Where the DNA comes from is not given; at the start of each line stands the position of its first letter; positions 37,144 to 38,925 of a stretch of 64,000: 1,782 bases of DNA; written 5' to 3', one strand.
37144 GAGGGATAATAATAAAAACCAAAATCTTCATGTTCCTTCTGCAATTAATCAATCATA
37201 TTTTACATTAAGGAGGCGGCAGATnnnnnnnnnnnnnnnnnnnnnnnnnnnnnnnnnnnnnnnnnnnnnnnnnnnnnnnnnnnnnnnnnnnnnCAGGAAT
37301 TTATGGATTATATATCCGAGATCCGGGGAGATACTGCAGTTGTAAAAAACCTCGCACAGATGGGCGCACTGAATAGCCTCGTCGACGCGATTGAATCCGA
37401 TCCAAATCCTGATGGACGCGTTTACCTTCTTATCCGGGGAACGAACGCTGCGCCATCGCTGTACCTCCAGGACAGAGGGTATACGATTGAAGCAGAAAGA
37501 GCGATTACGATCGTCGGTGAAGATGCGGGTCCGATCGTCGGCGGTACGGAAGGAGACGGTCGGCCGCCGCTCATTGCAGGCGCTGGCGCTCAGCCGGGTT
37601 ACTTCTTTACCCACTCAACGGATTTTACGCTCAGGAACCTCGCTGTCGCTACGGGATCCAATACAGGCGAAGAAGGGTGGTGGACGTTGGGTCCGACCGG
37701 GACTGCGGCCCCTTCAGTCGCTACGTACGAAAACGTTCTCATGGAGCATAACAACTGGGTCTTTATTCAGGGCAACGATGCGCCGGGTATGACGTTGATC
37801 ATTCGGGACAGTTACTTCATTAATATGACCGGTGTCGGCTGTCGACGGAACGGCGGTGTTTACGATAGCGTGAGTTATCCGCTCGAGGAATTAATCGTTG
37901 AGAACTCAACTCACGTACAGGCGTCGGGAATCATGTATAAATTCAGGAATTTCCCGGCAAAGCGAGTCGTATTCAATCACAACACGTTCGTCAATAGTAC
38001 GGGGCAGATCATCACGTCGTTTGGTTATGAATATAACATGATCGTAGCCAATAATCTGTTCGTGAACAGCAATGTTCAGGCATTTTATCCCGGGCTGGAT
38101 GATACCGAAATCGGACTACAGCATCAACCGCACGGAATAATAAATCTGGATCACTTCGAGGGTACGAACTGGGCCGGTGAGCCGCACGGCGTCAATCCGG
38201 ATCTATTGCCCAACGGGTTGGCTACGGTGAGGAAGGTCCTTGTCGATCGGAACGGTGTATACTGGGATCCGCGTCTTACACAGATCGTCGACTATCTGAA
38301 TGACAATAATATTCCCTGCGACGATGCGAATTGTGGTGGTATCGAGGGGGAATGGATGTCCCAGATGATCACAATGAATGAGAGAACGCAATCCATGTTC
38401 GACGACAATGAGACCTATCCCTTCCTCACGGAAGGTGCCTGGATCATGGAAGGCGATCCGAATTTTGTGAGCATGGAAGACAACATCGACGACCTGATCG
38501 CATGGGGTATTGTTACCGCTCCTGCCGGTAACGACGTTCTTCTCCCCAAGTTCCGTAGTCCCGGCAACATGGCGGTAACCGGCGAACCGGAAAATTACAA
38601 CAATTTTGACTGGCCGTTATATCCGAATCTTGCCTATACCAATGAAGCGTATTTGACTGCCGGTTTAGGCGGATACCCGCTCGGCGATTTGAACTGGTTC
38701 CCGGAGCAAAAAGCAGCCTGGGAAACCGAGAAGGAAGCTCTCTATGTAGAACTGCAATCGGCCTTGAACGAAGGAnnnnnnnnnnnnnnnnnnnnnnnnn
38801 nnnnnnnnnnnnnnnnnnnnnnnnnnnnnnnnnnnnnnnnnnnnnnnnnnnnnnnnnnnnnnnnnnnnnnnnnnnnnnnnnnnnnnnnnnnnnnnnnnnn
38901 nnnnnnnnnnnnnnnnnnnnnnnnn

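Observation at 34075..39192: TonB-dependent receptor paired with a T9SS-anchored beta-helix protein instead of a SusD-like lipoprotein (locus 1 of 2)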

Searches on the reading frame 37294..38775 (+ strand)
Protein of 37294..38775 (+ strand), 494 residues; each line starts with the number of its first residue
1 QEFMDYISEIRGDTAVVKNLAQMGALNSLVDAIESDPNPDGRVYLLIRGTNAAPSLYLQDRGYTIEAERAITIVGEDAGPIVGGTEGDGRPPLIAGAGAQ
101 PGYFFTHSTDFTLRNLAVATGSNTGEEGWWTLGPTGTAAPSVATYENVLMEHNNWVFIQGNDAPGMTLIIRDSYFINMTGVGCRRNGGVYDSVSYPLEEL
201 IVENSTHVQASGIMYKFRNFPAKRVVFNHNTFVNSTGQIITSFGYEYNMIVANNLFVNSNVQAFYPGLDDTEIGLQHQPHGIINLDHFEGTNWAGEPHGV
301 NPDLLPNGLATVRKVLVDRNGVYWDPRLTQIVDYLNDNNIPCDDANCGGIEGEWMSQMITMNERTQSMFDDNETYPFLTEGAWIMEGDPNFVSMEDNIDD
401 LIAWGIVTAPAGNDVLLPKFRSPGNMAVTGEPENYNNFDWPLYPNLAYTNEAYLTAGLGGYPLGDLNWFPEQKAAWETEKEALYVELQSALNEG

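Call 10: find_homologous_proteins(query=window:37294-38775:+)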
Query seq(494 aa) (494 aa): 442 proteins with E <= 0.001 among 8000 candidates; the best 120 are listed.
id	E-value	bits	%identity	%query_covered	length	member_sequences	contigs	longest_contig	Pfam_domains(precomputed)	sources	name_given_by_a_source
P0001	0.0e+0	1154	100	100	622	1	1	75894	PF18962.8,PF13860.13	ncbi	-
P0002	0.0e+0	1095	94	100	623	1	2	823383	PF18962.8,PF13860.13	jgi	jgi:hypothetical protein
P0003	0.0e+0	1084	93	100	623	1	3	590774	PF18962.8,PF13860.13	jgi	jgi:hypothetical protein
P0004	6.6e-294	993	86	100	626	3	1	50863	PF18962.8,PF13860.13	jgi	jgi:hypothetical protein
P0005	9.1e-294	993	86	100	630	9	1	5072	PF18962.8,PF13860.13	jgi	jgi:hypothetical protein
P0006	7.0e-293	990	88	96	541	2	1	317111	-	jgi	jgi:hypothetical protein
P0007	3.1e-206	704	65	99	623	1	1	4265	PF18962.8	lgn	-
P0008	2.5e-191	655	62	99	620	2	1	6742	PF18962.8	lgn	-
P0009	1.1e-166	574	56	100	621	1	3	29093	PF18962.8,PF13860.13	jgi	jgi:hypothetical protein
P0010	5.8e-160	551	54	100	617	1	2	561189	PF18962.8,PF13860.13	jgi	jgi:hypothetical protein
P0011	1.3e-156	540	54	100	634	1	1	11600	PF18962.8,PF13860.13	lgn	-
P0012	3.9e-154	532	54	100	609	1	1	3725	PF18962.8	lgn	-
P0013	3.2e-145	503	52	100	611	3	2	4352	PF18962.8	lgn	-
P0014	1.8e-144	500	51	100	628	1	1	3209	PF18962.8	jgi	-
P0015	5.1e-144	499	52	100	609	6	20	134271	PF18962.8,PF13860.13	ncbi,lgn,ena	-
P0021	3.1e-138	480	50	100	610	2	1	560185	PF18962.8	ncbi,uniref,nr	ncbi:T9SS C-terminal target domain-containing protein [Rhodohalobacter sp. SW132]|uniref:T9SS type A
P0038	3.5e-120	420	44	100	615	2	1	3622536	PF13585.13,PF18962.8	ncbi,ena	-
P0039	6.9e-120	419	45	100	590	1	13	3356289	PF18962.8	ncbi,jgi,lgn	-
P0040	7.9e-118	412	46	100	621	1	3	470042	PF18962.8,PF13860.13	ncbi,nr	ncbi:MAG: T9SS type A sorting domain-containing protein [Candidatus Marinimicrobia bacterium]|nr:T9S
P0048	4.1e-112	394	44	100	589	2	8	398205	PF18962.8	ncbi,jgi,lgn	jgi:hypothetical protein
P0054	3.6e-110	387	44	100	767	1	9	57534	PF18962.8,PF02018.24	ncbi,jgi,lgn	-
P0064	5.1e-108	380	43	100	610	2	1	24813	PF18962.8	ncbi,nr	ncbi:MAG: T9SS type A sorting domain-containing protein [Rhodothermaceae bacterium]|nr:T9SS type A s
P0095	3.7e-98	348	41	97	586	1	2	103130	PF13585.13,PF18962.8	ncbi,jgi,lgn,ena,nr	ncbi:MAG TPA: T9SS type A sorting domain-containing protein [Candidatus Marinimicrobia bacterium]|nr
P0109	2.9e-95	338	40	99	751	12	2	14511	PF13585.13,PF18962.8,PF02018.24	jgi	-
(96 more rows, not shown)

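Call 15: find_encoding_contigs(protein=P0021, flank=8000, max_places=2)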
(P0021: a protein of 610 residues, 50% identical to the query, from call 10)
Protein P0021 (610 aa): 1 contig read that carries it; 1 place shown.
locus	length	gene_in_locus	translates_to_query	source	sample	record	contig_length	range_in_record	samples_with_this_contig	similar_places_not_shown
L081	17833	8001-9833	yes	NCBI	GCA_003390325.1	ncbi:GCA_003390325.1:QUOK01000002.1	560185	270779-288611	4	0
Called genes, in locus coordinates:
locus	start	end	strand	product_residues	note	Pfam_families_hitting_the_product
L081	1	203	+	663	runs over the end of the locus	PF02018:CBM_4_9 (weak), PF18962:Por_Secre_tail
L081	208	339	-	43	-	-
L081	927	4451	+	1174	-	PF02018:CBM_4_9, PF00331:Glyco_hydro_10, PF18962:Por_Secre_tail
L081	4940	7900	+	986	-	PF13620:CarboxypepD_reg, PF13715:CarbopepD_reg_2, PF07715:Plug, PF00593:TonB_dep_Rec_b-barrel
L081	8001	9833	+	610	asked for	PF18962:Por_Secre_tail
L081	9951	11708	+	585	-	PF13145:Rotamase_2 (faint), PF00639:Rotamase (faint), PF13616:Rotamase_3 (faint)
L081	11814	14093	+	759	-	PF04616:Glyco_hydro_43, PF17851:GH43_C2, PF03422:CBM_6, PF18962:Por_Secre_tail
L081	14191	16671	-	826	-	PF02018:CBM_4_9, PF00331:Glyco_hydro_10, PF18962:Por_Secre_tail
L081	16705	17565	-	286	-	PF00756:Esterase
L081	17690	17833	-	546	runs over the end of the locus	PF04616:Glyco_hydro_43, PF17851:GH43_C2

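Call 16: find_encoding_contigs(protein=P0040, flank=8000, max_places=2)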
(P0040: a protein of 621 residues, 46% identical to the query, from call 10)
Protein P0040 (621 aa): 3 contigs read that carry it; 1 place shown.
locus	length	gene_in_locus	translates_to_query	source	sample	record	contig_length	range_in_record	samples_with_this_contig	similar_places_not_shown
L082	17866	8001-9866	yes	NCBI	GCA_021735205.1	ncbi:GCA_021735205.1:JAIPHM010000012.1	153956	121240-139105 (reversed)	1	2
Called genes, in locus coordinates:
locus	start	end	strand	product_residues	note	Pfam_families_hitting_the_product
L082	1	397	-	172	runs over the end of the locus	-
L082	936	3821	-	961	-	PF02018:CBM_4_9, PF00331:Glyco_hydro_10, PF18962:Por_Secre_tail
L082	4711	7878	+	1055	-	PF13620:CarboxypepD_reg, PF13715:CarbopepD_reg_2, PF09430:EMC7_beta-sandw (weak), PF07715:Plug, PF00593:TonB_dep_Rec_b-barrel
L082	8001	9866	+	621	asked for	PF13860:FlgD_ig (weak), PF18962:Por_Secre_tail (weak)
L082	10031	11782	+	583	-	PF13145:Rotamase_2 (weak), PF13616:Rotamase_3, PF00639:Rotamase, PF13145:Rotamase_2 (weak)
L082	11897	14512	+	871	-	PF02927:CelD_N, PF00759:Glyco_hydro_9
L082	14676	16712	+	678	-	PF04015:DUF362, PF13860:FlgD_ig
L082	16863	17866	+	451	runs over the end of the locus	PF07494:Reg_prop (faint), PF18962:Por_Secre_tail (weak)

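Call 17: find_encoding_contigs(protein=P0038, flank=8000, max_places=2)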
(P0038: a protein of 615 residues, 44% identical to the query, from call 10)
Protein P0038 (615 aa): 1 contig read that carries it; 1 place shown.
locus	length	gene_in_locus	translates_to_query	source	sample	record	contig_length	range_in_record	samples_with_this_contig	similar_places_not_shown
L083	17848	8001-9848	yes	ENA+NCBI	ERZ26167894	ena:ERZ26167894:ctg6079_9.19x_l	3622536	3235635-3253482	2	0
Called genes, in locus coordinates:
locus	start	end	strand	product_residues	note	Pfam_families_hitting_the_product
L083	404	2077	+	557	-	PF04616:Glyco_hydro_43, PF17851:GH43_C2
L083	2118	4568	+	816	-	PF02018:CBM_4_9, PF13860:FlgD_ig (faint), PF00331:Glyco_hydro_10, PF18962:Por_Secre_tail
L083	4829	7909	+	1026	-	PF13620:CarboxypepD_reg, PF13715:CarbopepD_reg_2, PF07715:Plug, PF00593:TonB_dep_Rec_b-barrel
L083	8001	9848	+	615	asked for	PF13585:CHU_C (weak), PF18962:Por_Secre_tail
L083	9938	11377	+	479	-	PF13145:Rotamase_2 (weak)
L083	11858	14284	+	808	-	PF02018:CBM_4_9, PF18962:Por_Secre_tail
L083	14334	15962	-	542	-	PF04616:Glyco_hydro_43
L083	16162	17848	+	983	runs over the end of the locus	PF15979:Glyco_hydro_115, PF19190:BACON_2 (weak), PF17829:GH115_C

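Call 19: find_encoding_contigs(protein=P0095, flank=8000, max_places=2)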
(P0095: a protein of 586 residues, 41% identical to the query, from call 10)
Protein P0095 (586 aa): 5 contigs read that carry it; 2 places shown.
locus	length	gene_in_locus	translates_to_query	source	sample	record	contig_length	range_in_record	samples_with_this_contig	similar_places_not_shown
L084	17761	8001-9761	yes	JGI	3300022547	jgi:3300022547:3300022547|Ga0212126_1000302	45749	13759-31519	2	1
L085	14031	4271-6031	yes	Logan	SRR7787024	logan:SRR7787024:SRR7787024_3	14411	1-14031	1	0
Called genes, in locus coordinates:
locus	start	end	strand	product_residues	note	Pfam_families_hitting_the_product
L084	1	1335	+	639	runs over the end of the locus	PF18962:Por_Secre_tail (weak), PF13860:FlgD_ig, PF02055:Glyco_hydro_30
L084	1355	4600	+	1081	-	PF00331:Glyco_hydro_10, PF13860:FlgD_ig (weak), PF18962:Por_Secre_tail (weak)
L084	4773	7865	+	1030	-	PF13620:CarboxypepD_reg, PF13715:CarbopepD_reg_2, PF07715:Plug, PF00593:TonB_dep_Rec_b-barrel, PF14905:OMP_b-brl_3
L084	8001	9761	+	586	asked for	PF13585:CHU_C (weak), PF18962:Por_Secre_tail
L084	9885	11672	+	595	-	PF13145:Rotamase_2 (weak), PF13616:Rotamase_3 (weak), PF00639:Rotamase (faint), PF13145:Rotamase_2 (weak)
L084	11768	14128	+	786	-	-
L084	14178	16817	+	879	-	PF02927:CelD_N, PF00759:Glyco_hydro_9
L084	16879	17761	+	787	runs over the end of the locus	PF02018:CBM_4_9, PF00331:Glyco_hydro_10, PF18962:Por_Secre_tail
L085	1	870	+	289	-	?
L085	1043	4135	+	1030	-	PF13620:CarboxypepD_reg, PF13715:CarbopepD_reg_2, PF07715:Plug, PF00593:TonB_dep_Rec_b-barrel, PF14905:OMP_b-brl_3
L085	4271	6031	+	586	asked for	PF13585:CHU_C (weak), PF18962:Por_Secre_tail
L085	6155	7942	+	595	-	PF13145:Rotamase_2 (weak), PF13616:Rotamase_3 (weak), PF00639:Rotamase (faint), PF13145:Rotamase_2 (weak)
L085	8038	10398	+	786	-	-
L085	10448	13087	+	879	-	PF02927:CelD_N, PF00759:Glyco_hydro_9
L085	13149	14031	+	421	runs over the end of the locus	?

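Call 20: find_encoding_contigs(protein=P0064, flank=8000, max_places=2)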
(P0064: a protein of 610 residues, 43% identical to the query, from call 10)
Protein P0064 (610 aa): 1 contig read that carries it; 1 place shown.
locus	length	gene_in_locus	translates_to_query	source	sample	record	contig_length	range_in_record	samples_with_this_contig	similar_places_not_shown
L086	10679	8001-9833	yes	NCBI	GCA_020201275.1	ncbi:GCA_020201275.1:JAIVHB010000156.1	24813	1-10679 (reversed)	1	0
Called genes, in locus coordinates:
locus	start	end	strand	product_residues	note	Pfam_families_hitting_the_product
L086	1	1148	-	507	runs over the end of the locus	PF00884:Sulfatase, PF16347:SGSH_C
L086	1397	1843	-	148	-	PF22124:Glyco_hydro_95_cat, PF21307:Glyco_hydro_95_C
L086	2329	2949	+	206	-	PF18962:Por_Secre_tail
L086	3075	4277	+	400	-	-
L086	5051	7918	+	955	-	PF13620:CarboxypepD_reg, PF13715:CarbopepD_reg_2, PF08308:PEGA (faint), PF07715:Plug, PF00593:TonB_dep_Rec_b-barrel, PF25183:OMP_b-brl_4 (weak)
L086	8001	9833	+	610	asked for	PF18962:Por_Secre_tail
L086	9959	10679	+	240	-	PF13616:Rotamase_3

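Call 59: find_encoding_contigs(protein=P0001, flank=1000, max_places=2)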
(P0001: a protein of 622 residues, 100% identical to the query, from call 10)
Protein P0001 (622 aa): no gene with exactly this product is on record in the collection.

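Call 60: list_cluster_members(proteins=[P0001, P0015, P0039, P0048])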
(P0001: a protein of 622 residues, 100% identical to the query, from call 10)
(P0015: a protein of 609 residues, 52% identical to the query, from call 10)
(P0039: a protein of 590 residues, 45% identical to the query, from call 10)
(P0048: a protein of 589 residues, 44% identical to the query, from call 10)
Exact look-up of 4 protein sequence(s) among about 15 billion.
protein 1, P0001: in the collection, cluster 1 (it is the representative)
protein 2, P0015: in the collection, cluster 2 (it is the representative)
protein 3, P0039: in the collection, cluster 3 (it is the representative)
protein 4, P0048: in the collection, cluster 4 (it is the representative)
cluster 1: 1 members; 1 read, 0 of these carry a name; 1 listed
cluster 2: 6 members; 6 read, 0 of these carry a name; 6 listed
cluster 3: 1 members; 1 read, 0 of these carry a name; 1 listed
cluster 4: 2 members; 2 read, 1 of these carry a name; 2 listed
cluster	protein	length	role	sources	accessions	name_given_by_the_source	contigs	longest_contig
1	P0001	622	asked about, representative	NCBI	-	-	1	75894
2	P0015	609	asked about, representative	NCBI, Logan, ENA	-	-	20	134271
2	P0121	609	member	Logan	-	-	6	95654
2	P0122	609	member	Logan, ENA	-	-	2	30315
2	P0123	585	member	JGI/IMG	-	-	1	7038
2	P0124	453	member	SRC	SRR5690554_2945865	-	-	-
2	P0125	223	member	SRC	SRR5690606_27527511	-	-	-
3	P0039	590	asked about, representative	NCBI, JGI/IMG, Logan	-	-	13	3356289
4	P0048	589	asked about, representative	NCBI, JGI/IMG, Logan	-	hypothetical protein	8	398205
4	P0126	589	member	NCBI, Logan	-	-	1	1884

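Call 86: find_encoding_contigs(protein=P0054, flank=8000, max_places=2)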
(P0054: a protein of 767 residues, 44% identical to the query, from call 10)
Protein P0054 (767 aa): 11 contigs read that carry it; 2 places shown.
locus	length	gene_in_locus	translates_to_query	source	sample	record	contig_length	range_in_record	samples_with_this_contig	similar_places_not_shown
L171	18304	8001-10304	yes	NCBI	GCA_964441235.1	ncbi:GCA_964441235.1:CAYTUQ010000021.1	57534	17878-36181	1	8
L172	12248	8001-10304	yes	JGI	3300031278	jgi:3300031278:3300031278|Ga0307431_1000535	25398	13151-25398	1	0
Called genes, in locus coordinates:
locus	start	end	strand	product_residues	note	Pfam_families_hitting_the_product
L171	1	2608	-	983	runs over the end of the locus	PF15979:Glyco_hydro_115, PF17829:GH115_C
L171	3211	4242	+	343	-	PF00356:LacI, PF00532:Peripla_BP_1, PF13407:Peripla_BP_4, PF13377:Peripla_BP_3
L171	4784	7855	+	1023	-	PF13620:CarboxypepD_reg, PF13715:CarbopepD_reg_2, PF07715:Plug, PF00593:TonB_dep_Rec_b-barrel, PF14905:OMP_b-brl_3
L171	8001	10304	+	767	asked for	PF02018:CBM_4_9, PF18962:Por_Secre_tail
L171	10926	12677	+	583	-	PF13145:Rotamase_2 (faint), PF13616:Rotamase_3 (weak), PF00639:Rotamase (weak)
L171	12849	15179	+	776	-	-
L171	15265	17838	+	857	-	PF02927:CelD_N (weak), PF00759:Glyco_hydro_9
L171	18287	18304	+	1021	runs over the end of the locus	PF13620:CarboxypepD_reg, PF13715:CarbopepD_reg_2, PF07715:Plug, PF14905:OMP_b-brl_3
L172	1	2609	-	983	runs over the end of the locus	PF15979:Glyco_hydro_115, PF17829:GH115_C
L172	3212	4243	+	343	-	PF00356:LacI, PF00532:Peripla_BP_1, PF13407:Peripla_BP_4, PF13377:Peripla_BP_3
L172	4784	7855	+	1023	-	PF13620:CarboxypepD_reg, PF13715:CarbopepD_reg_2, PF07715:Plug, PF00593:TonB_dep_Rec_b-barrel, PF14905:OMP_b-brl_3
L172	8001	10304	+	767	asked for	PF02018:CBM_4_9, PF18962:Por_Secre_tail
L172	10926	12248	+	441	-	?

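Call 87: search_protein_families(library=pfam, proteins=[P0054, P0109], max_evalue=0.1)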
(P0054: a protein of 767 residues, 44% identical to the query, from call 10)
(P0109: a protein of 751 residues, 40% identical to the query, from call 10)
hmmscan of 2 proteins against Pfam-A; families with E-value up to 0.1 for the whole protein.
P0054 (767 aa): 5 families
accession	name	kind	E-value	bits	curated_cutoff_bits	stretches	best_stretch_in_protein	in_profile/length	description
PF02018.23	CBM_4_9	-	8e-13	49.4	25.9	1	508-644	3-126/136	Carbohydrate binding domain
PF18962.6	Por_Secre_tail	-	1.7e-12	47.9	27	1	689-764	2-74/75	Secretion system C-terminal sorting domain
PF13860.13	FlgD_ig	-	0.00023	21.5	27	1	697-754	12-75/79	FlgD Ig-like domain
PF10684.14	BDM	-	0.054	14.3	32.9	0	164-184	31-51/71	Putative biofilm-dependent modulation protein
PF13585.12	CHU_C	-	0.065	13.8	27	1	693-754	14-72/86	CHU_C Type IX secretion signal domain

P0109 (751 aa): 3 families
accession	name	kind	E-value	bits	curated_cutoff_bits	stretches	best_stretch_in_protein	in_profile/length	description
PF02018.23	CBM_4_9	-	1.2e-14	55.3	25.9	1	491-624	3-123/136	Carbohydrate binding domain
PF18962.6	Por_Secre_tail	-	4.1e-12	46.6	27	1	671-748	2-74/75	Secretion system C-terminal sorting domain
PF13585.12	CHU_C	-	6.6e-06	26.6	27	1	688-746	26-81/86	CHU_C Type IX secretion signal domain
